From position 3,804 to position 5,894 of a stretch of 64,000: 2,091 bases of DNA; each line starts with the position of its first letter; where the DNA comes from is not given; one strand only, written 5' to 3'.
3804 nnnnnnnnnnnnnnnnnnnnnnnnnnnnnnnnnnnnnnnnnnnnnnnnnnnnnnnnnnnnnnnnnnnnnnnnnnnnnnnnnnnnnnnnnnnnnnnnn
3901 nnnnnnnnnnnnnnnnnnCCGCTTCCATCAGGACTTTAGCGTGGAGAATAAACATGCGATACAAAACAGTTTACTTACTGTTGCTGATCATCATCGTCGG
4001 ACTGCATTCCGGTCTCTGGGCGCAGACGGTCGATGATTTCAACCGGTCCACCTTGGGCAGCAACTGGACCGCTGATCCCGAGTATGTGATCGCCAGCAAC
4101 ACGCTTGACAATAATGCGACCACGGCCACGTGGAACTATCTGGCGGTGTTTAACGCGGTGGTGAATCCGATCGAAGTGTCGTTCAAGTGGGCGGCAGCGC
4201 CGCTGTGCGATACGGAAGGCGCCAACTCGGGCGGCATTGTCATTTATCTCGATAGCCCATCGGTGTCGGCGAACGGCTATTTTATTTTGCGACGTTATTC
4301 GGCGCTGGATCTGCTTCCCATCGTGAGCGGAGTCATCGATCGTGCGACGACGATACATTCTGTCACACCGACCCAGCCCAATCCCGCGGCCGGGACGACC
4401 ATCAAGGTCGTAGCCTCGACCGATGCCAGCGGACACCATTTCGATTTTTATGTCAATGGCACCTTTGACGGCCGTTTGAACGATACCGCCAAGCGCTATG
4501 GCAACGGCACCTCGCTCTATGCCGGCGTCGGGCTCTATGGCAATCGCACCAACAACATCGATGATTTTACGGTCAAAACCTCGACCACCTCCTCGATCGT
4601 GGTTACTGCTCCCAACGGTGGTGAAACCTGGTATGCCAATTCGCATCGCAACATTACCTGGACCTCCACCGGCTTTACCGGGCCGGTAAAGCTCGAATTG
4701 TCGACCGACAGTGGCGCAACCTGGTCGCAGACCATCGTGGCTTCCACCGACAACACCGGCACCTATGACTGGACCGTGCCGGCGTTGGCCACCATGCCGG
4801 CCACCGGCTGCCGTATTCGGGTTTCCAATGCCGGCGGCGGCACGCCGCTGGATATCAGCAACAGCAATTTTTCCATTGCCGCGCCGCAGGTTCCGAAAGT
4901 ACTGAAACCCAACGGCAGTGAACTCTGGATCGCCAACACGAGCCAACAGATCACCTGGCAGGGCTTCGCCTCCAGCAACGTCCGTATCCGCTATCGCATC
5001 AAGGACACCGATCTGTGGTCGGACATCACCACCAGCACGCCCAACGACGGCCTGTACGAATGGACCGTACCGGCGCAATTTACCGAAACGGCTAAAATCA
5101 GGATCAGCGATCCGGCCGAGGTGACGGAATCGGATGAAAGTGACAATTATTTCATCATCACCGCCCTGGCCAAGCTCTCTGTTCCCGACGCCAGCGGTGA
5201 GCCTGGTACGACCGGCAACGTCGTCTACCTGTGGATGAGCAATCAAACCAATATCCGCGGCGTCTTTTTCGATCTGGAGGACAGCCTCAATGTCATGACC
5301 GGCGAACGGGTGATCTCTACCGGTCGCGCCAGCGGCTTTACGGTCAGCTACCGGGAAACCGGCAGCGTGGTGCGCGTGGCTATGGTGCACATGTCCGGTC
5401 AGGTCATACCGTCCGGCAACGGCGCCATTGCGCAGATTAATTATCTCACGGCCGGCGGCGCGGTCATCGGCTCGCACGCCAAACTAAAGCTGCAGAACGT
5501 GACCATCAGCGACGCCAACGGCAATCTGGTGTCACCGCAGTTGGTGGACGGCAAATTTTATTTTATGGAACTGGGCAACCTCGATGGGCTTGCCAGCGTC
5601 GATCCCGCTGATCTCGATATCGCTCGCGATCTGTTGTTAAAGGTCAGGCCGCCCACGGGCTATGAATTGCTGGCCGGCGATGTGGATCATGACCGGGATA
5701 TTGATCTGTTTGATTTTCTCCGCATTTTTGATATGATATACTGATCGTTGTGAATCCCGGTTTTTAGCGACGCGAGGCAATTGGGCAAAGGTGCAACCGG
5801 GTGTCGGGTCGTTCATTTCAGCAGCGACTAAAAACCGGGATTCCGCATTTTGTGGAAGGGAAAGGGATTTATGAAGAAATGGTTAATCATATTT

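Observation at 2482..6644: Three-gene locus of cohesin-like and dockerin-like proteins, two anchored via T9SS sorting domains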

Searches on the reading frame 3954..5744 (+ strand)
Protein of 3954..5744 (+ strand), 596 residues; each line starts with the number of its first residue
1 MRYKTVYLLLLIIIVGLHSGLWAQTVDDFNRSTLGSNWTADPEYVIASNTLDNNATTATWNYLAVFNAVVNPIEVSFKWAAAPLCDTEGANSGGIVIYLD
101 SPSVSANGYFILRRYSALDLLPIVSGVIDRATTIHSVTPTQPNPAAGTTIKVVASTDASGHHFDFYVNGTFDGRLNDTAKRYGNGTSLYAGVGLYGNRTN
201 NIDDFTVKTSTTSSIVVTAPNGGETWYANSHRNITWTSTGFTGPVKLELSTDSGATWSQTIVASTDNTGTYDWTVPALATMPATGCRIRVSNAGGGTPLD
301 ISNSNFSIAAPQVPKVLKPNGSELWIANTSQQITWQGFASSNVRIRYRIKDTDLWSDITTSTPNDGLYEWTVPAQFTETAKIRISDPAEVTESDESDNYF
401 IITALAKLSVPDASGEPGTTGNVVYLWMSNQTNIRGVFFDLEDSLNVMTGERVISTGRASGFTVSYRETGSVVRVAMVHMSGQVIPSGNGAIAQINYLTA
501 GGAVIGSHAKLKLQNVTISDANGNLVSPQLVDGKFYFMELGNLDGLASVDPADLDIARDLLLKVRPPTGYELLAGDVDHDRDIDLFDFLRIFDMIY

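Call 3: search_protein_families(library=pfam, proteins=[window:3954-5744:+], max_evalue=1)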
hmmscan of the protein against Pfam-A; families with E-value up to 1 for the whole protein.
window:3954-5744:+ (596 aa): 3 families
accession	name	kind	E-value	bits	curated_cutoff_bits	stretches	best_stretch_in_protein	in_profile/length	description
PF10342.15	Kre9_KNH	-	0.001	20.2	24.6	1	220-277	2-63/94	Kre9/KNH-like N-terminal Ig-like domain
PF02012.26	BNR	-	0.15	12.6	27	0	249-258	2-11/12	BNR/Asp-box repeat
PF24000.1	DUF7316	-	0.18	12.9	27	0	208-269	6-55/78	Family of unknown function (DUF7316)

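Call 4: search_protein_families(library=ncbifam, proteins=[window:3954-5744:+], max_evalue=1)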
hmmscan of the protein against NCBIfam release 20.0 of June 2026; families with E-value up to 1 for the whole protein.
window:3954-5744:+ (596 aa): 0 families

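Call 8: find_homologous_proteins(query=window:3954-5741:+)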
Query window:3954-5741:+ (596 aa): 272 proteins with E <= 0.001 among 8000 candidates; the best 120 are listed.
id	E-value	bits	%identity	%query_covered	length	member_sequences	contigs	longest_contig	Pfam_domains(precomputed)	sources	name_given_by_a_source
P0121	0.0e+0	1310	97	100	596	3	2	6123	-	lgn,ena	-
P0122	0.0e+0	1147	85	100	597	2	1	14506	-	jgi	jgi:hypothetical protein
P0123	0.0e+0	1113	82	97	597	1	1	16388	-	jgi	jgi:hypothetical protein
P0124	0.0e+0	1034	77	100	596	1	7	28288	-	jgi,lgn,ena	-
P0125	0.0e+0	1032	78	96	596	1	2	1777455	PF10342.16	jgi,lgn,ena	jgi:hypothetical protein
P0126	0.0e+0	1025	77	100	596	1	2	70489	-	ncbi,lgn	-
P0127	9.8e-275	931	69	100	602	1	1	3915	PF10342.16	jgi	jgi:hypothetical protein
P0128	7.1e-265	898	67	100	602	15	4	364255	PF10342.16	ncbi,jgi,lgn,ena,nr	ncbi:MAG TPA: dockerin type I repeat-containing protein [bacterium]|nr:dockerin type I repeat-contai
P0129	8.6e-208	710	49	68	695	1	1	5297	PF10342.16,PF21471.4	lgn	-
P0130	3.9e-205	701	53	65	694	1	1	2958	PF10342.16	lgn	-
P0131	1.4e-200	686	55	96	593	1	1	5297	PF10342.16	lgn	-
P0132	3.3e-200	685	50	67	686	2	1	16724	PF10342.16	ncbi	-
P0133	2.2e-197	676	51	64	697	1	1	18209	-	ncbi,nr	ncbi:hypothetical protein JXO59_13745 [candidate division KSB1 bacterium]|nr:hypothetical protein [c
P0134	5.7e-192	658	49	67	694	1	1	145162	PF10342.16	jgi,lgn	-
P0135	1.1e-189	650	55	100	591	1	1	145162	PF21471.4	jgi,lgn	-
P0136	1.3e-187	643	47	68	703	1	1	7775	PF00404.25,PF10342.16,PF14610.13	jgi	jgi:hypothetical protein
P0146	1.1e-178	614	51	100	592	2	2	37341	PF00404.25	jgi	jgi:hypothetical protein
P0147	2.0e-177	610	48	67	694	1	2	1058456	PF00404.25,PF00963.25,PF10342.16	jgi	jgi:hypothetical protein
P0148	5.8e-176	605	46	66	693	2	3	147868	PF00404.25,PF10342.16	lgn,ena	-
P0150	4.1e-175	602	50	100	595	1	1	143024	PF00404.25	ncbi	-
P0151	1.2e-174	600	49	64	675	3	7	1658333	PF00404.25,PF00963.25,PF10342.16,PF21471.4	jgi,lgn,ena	-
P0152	7.5e-174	598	48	67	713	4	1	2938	PF00404.25,PF00963.25,PF10342.16,PF21471.4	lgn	-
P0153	2.5e-172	593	50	100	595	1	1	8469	PF00404.25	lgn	-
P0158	1.0e-167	578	48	66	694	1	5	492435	PF00404.25,PF00963.25,PF10342.16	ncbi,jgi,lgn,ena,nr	ncbi:MAG TPA: dockerin type I domain-containing protein [bacterium]|nr:dockerin type I domain-contai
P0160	3.6e-163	563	48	100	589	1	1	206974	PF00404.25,PF00963.25,PF21471.4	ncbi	-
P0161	7.8e-163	561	48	100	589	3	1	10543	PF00404.25,PF00963.25,PF21471.4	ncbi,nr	ncbi:MAG: cohesin domain-containing protein [candidate division KSB1 bacterium]|nr:cohesin domain-co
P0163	6.9e-161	555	47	100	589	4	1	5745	PF00404.25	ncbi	ncbi:MAG: dockerin type I repeat-containing protein [Candidatus Oleimicrobiaceae bacterium]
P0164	1.7e-160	554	48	100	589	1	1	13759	PF00404.25,PF00963.25,PF21471.4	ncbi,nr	ncbi:MAG: cohesin domain-containing protein [candidate division KSB1 bacterium]|nr:cohesin domain-co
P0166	4.4e-159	549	47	100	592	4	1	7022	PF00404.25,PF00963.25,PF21471.4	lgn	-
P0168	9.3e-155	535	46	100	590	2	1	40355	PF00404.25,PF21471.4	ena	-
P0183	1.9e-131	458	43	100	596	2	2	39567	PF00404.25,PF00963.25,PF21471.4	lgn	-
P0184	2.9e-128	447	42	100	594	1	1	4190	PF00404.25,PF00963.25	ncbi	-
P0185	7.9e-128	446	44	100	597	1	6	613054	PF00404.25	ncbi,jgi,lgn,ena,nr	ncbi:MAG TPA: dockerin type I domain-containing protein [bacterium]|nr:dockerin type I domain-contai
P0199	5.8e-90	321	41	34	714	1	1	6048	PF00404.25,PF10342.16,PF21471.4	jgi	jgi:hypothetical protein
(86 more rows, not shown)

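Call 11: find_encoding_contigs(protein=P0125, flank=10000, max_places=2)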
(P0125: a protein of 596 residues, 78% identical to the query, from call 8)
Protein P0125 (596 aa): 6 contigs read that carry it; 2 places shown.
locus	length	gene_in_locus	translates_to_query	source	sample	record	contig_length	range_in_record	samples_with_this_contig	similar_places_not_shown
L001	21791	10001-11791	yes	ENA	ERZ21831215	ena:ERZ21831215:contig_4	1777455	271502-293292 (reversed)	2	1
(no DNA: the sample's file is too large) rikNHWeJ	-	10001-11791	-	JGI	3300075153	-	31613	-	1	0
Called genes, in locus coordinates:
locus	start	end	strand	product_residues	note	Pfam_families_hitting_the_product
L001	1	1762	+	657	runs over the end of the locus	PF17900:Peptidase_M1_N, PF01433:Peptidase_M1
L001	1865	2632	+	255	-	PF23441:SDR, PF00106:adh_short, PF08659:KR, PF13561:adh_short_C2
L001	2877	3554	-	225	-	-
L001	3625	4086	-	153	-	-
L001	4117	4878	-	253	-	-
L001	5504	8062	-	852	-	PF11897:DUF3417, PF00343:Phosphorylase, PF28476:GlgP_C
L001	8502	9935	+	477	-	PF00963:Cohesin (faint), PF13860:FlgD_ig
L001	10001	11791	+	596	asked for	PF10342:Kre9_KNH (faint)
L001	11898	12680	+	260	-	PF18962:Por_Secre_tail (weak), PF13860:FlgD_ig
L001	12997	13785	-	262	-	PF01435:Peptidase_M48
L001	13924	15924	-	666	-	PF22745:Nlig-Ia, PF01653:DNA_ligase_aden, PF03120:OB_DNA_ligase, PF03119:DNA_ligase_ZBD, PF14520:HHH_5 (faint), PF12826:HHH_2, PF00533:BRCT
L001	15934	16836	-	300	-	PF01619:Pro_dh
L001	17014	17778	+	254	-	PF00142:Fer4_NifH (weak), PF01656:CbiA, PF02374:ArsA_ATPase (weak), PF06564:CBP_BcsQ, PF09140:MipZ, PF10609:ParA, PF13614:AAA_31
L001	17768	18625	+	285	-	PF02195:ParB_N, PF17762:HTH_ParB, PF23552:ParB_C (weak)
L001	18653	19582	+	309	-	PF01551:Peptidase_M23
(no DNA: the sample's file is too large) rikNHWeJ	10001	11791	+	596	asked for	PF10342:Kre9_KNH (faint)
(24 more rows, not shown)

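Call 12: find_encoding_contigs(protein=P0135, flank=10000, max_places=2)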
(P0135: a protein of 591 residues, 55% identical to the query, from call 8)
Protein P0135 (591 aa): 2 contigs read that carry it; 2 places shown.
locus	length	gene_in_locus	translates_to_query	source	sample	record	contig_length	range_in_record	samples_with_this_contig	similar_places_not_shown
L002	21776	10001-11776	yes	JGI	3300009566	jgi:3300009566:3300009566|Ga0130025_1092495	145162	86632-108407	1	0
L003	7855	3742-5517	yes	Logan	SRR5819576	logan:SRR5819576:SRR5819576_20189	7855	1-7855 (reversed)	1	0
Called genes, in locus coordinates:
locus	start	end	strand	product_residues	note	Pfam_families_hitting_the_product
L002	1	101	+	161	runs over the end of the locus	PF13801:Metal_resist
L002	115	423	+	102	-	-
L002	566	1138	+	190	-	PF00588:SpoU_methylase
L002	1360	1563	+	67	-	-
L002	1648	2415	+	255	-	PF23441:SDR, PF00106:adh_short, PF08659:KR, PF13561:adh_short_C2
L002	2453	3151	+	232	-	-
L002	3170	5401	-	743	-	PF16586:DUF5060, PF18962:Por_Secre_tail (faint), PF13860:FlgD_ig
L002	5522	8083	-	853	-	PF11897:DUF3417, PF00343:Phosphorylase, PF28476:GlgP_C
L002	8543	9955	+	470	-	PF00963:Cohesin (faint), PF13585:CHU_C (faint), PF13860:FlgD_ig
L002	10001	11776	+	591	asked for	PF21471:Reelin_subrepeat-B (faint)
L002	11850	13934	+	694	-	PF10342:Kre9_KNH (faint)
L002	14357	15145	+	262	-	PF13860:FlgD_ig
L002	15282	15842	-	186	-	PF18955:DUF5698, PF10035:DUF2179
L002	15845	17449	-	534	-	PF03577:Peptidase_C69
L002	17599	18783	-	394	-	PF00155:Aminotran_1_2, PF12897:Asp_aminotransf (weak)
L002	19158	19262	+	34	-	-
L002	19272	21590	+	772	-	PF00912:Transgly, PF00905:Transpeptidase, PF06832:BiPBP_C (weak)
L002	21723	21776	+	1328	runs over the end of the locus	PF08126:Propeptide_C25 (weak), PF01364:Peptidase_C25, PF13860:FlgD_ig (weak)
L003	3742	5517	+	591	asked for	PF21471:Reelin_subrepeat-B (faint)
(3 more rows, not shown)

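Call 17: search_solved_structures(query=A2, max_evalue=1, show_alignments=0)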
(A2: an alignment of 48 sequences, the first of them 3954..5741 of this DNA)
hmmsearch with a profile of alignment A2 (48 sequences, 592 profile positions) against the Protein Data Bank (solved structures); distinct sequences matched with E-value up to 1: 15.
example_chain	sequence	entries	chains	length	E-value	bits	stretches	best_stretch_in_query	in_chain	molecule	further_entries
4uyp_B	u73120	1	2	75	2.1e-05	26.4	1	535-591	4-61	Cellulosomal scaffoldin adaptor protein B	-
4uyq_B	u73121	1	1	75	7.2e-05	24.7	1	535-591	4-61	Cellulosomal scaffoldin adaptor protein B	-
2ccl_B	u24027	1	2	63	0.00021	23.2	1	533-586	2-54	ENDO-1,4-BETA-XYLANASE Y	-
1ohz_B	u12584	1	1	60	0.00058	21.7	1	535-586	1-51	ENDO-1,4-BETA-XYLANASE Y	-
8x39_A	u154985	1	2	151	0.00084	21.2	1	533-587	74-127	Serine protease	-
8x3a_A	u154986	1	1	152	0.00086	21.1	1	533-587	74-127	Serine protease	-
5nrm_B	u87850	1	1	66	0.0013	20.5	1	535-584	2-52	DocCel5: Type I dockerin repeat domain from A. cellulolyticus family 5 endoglucanase WP_01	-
5nrk_B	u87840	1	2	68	0.0037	19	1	535-584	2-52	DocCel5: Type I dockerin repeat domain from A. cellulolyticus family 5 endoglucanase WP_01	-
4fl4_A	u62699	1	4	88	0.018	16.7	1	534-584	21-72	Glycoside hydrolase family 9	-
6kg9_A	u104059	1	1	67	0.11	14.1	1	534-589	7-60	And cellulose-binding endoglucanase family 9 CelL ortholog dockerin domain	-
4dh2_B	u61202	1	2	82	0.13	13.9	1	535-580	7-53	Dockerin type 1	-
6kge_D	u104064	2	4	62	0.23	13.1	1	535-589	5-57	And cellulose-binding endoglucanase family 9 CelL ortholog dockerin domain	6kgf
3ul4_B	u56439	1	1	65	0.27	12.9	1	533-585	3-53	Cellulosome enzyme, dockerin type I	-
6kgc_B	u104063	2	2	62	0.45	12.1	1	535-589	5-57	And cellulose-binding endoglucanase family 9 CelL ortholog dockerin domain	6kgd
2xdh_A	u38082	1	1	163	0.82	11.3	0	412-506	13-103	COHESIN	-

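Call 28: predict_structure(alignment_id=A2)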
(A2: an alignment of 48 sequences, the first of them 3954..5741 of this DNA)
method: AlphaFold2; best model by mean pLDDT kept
length: 596 residues; sequences in the alignment: 48
mean_pLDDT: 87.4   pTM: 0.46
mean pLDDT of the five models: 87.4, 87.4, 86.9, 86.5, 85.9
residues with pLDDT >= 90: 338; 70-90: 215; 50-70: 28; < 50: 15
segments of 3 or more residues with pLDDT < 50: 1-4, 14-22
pLDDT, mean of each block of 10 residues (from residue 1): 52 42 71 87 92 94 89 92 93 95 95 94 95 95 93 79 88 89 82 95 86 73 81 83 87 83 90 86 89 76 85 85 88 86 90 91 89 88 85 88 92 92 94 94 93 94 91 92 91 95 89 93 89 91 87 93 88 86 90 90
secondary structure, 60 per line:
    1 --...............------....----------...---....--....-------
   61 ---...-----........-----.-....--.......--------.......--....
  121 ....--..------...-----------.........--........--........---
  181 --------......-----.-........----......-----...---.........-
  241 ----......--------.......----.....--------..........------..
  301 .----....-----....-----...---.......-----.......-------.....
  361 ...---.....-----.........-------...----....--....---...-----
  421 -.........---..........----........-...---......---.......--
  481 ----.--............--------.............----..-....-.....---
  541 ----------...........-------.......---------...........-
elements in order: H3-17 E24-27 E38-40 E44-47 E50-53 E64-66 E72-79 H87-90 E93-99 E108-114 E117-124 E135-137 E149-157 E160-167 E170-177 E189-194 E202-209 E214-219 E225-227 E231-239 E245-250 E259-265 E270-274 E283-292 E299-301 E306-309 E315-318 E324-326 E330-336 E342-348 E356-363 E367-371 E377-385 E393-395 E400-403 E406-409 E413-415 E422-430 E434-443 E448-455 E463-468 E472-478 E488-499 E508-520 E528-531 E533-537 H551-561 H569-575 H585-595

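Call 31: fold_search(model_id=the predicted structure, library=pdb)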
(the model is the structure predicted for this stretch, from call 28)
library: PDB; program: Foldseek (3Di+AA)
matches with E <= 10: 1932; with E <= 0.001: 364
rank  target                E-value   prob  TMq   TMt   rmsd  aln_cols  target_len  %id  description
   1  4m00_A                3.6e-10  1.00  0.21  0.24  20.1       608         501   10  Crystal structure of the ligand binding region of staphylococcal adhesion SraP (released 2014-06-18)
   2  6kgc_A                7.8e-10  1.00  0.21  0.79   2.4       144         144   19  Crystal structure of CaDoc0917(R49D)-CaCohA2 complex at pH 5.4 (released 2020-07-08)
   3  6kge_A                8.6e-10  1.00  0.21  0.79   2.6       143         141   20  Crystal structure of CaDoc0917(R16D)-CaCohA2 complex at pH 5.5 (released 2020-07-08)
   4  6kgd_A                1.3e-09  1.00  0.20  0.78   2.9       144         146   19  Crystal structure of CaDoc0917(R49D)-CaCohA2 complex at pH 8.0 (released 2020-07-08)
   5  6kgf_C                1.6e-09  1.00  0.21  0.78   2.4       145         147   20  Crystal structure of CaDoc0917(R16D)-CaCohA2 complex at pH 8.2 (released 2020-07-08)
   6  6kgf_A                2.4e-09  1.00  0.20  0.78   2.5       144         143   19  Crystal structure of CaDoc0917(R16D)-CaCohA2 complex at pH 8.2 (released 2020-07-08)
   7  3b43                  3.6e-09  1.00  0.16  0.16  33.5       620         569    8  I-band fragment I65-I70 from titin (released 2008-01-22)
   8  6eg0_B                4.9e-09  1.00  0.17  0.26  14.9       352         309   12  Crystal structure of Dpr4 Ig1-Ig2 in complex with DIP-Eta Ig1-Ig3 (released 2018-11-28)
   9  4dh2_C                6.7e-09  1.00  0.21  0.72   3.1       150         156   12  Crystal structure of Coh-OlpC(Cthe_0452)-Doc435(Cthe_0435) complex: A novel type I Cohesin-Dockerin complex from Clost (released 2012-11-28)
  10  5nrm_A                7.1e-09  1.00  0.21  0.79   2.5       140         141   18  Crystal structure of the sixth cohesin from Acetivibrio cellulolyticus' scaffoldin B in complex with Cel5 dockerin S51 (released 2018-01-31)
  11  7s62                  8.7e-09  1.00  0.16  0.08  36.0       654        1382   10  Locally refined protomer structure of native-form oocyte/egg Alpha-2-Macroglobulin (A2Moo) tetramer (released 2022-01-05)
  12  4fl4_L                1.3e-08  1.00  0.21  0.39   3.2       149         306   15  Scaffoldin conformation and dynamics revealed by a ternary complex from the Clostridium thermocellum cellulosome (released 2012-06-27)
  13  3ul4_A                1.5e-08  1.00  0.21  0.79   2.5       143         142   15  Crystal structure of Coh-OlpA(Cthe_3080)-Doc918(Cthe_0918) complex: A novel type I Cohesin-Dockerin complex from Clost (released 2012-11-28)
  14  4fl4_I                1.8e-08  1.00  0.21  0.39   2.5       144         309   17  Scaffoldin conformation and dynamics revealed by a ternary complex from the Clostridium thermocellum cellulosome (released 2012-06-27)
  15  5nrk_A                2.2e-08  1.00  0.20  0.76   3.0       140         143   19  Crystal structure of the sixth cohesin from Acetivibrio cellulolyticus' scaffoldin B in complex with Cel5 dockerin S15 (released 2018-01-31)
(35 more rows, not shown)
